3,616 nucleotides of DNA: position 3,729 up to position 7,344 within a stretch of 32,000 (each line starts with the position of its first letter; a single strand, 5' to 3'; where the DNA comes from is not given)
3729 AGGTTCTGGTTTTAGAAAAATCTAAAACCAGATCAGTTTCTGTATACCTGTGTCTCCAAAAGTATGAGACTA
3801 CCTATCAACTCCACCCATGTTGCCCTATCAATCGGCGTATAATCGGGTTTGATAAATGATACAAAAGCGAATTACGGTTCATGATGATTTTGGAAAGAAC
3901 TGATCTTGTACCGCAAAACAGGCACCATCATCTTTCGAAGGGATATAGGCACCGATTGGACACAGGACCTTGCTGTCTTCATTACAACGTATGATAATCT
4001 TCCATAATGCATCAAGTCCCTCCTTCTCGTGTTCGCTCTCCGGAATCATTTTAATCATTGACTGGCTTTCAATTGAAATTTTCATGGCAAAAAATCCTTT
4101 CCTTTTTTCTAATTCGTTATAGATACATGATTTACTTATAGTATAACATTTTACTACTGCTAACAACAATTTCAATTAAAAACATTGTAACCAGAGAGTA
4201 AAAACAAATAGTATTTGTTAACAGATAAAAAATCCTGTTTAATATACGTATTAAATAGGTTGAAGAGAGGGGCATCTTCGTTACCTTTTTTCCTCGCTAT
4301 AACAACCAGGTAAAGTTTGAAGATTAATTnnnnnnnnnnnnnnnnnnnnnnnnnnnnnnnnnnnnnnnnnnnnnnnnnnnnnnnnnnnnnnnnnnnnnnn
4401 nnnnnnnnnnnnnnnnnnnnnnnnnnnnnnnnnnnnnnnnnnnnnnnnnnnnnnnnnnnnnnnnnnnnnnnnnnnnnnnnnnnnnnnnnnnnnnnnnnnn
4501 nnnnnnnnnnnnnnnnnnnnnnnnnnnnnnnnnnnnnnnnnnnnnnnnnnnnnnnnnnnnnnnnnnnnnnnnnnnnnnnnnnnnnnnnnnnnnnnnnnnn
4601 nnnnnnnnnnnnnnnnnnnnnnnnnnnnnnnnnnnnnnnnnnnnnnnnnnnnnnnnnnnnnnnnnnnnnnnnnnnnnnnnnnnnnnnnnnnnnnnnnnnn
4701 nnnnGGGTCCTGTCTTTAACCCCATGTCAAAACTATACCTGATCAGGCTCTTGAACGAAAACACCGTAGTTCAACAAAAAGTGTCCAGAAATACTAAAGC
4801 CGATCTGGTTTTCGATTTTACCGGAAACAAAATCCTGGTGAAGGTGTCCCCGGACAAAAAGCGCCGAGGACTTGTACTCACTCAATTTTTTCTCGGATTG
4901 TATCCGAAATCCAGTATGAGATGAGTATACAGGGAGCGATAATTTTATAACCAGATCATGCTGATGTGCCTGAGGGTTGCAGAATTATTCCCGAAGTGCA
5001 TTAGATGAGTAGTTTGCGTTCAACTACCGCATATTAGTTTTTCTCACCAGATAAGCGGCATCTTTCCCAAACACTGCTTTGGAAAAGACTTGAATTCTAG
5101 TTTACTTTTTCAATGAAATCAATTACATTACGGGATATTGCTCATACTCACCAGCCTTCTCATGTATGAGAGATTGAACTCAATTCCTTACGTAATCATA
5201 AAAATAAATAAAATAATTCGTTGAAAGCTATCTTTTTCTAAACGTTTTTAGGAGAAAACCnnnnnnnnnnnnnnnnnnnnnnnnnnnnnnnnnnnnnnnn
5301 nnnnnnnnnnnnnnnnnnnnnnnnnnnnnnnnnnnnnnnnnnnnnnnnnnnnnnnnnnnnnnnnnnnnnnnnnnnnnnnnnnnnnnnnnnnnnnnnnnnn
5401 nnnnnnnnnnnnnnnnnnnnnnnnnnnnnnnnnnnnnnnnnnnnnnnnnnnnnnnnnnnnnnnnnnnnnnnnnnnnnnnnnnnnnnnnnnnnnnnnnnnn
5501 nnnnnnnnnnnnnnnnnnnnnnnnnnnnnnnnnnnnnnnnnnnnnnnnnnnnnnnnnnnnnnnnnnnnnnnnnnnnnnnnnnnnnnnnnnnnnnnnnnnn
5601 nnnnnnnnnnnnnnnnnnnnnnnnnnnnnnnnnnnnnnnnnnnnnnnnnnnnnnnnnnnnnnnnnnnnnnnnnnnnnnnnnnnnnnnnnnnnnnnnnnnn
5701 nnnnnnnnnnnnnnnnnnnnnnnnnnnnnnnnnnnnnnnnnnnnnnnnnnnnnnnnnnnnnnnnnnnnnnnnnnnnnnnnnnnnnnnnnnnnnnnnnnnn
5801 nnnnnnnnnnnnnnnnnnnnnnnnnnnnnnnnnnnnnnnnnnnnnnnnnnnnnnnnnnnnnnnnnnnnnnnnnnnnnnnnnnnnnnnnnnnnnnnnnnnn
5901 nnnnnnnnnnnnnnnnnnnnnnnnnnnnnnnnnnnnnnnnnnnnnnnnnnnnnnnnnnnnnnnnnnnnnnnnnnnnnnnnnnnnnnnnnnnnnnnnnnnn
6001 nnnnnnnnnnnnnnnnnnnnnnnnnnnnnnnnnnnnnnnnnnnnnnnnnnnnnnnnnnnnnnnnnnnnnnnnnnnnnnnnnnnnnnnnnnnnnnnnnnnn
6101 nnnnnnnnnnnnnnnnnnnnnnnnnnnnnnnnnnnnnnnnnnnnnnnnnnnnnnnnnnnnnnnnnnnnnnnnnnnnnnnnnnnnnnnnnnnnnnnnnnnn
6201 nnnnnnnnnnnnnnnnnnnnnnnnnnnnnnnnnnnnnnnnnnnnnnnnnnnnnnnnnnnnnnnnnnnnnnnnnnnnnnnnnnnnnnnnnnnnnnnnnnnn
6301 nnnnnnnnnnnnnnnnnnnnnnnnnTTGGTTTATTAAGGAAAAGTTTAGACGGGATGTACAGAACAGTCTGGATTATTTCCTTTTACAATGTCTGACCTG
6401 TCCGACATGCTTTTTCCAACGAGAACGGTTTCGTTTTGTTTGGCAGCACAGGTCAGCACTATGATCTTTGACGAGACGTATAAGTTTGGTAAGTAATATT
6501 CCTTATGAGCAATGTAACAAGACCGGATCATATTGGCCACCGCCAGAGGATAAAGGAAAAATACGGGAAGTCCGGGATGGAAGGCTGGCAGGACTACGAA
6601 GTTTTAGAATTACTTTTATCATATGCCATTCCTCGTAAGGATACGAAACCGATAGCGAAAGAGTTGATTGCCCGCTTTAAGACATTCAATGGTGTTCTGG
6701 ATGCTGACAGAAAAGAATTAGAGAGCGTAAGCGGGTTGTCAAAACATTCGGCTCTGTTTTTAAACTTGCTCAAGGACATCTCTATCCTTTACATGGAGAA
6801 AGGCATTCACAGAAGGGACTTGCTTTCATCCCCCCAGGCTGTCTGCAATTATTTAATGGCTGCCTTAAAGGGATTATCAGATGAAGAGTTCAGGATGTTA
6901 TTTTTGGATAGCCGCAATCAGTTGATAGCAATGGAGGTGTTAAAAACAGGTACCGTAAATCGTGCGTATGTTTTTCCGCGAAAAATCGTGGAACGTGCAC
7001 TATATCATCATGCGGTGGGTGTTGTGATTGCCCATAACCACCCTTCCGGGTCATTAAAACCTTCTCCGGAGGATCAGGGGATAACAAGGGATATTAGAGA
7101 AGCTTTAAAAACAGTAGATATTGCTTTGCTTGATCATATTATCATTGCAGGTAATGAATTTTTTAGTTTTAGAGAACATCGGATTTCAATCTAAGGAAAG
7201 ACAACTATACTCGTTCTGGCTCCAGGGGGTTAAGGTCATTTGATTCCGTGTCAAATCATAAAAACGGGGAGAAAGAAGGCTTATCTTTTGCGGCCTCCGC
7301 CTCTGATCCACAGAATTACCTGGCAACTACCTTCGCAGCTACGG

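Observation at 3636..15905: Dispersed family of modular, hairpin-rich intergenic repeats (six copies in 12 kb)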

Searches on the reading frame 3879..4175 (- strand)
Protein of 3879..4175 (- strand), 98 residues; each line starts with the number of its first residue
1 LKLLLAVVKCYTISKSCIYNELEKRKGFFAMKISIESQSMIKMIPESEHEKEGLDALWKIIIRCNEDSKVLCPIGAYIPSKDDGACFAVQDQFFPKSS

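Call 12: search_protein_families(library=pfam, proteins=[window:3879-4175:-])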
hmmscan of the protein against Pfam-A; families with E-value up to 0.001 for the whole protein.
window:3879-4175:- (98 aa): 0 families

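Call 77: search_protein_families(library=pfam, proteins=[window:3879-4175:-])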
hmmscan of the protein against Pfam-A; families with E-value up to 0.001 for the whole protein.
window:3879-4175:- (98 aa): 0 families

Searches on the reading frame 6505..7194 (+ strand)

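Call 12: search_protein_families(library=pfam, proteins=[window:6505-7194:+])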
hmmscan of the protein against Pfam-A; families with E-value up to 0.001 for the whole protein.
window:6505-7194:+ (229 aa): 2 families
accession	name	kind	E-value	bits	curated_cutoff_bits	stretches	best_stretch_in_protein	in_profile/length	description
PF04002.20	RadC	-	5.5e-43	146.2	22.1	1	108-226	2-120/121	RadC-like JAB domain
PF20582.4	UPF0758_N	-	0.00026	21.4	27.1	1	12-82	6-75/77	UPF0758 N-terminal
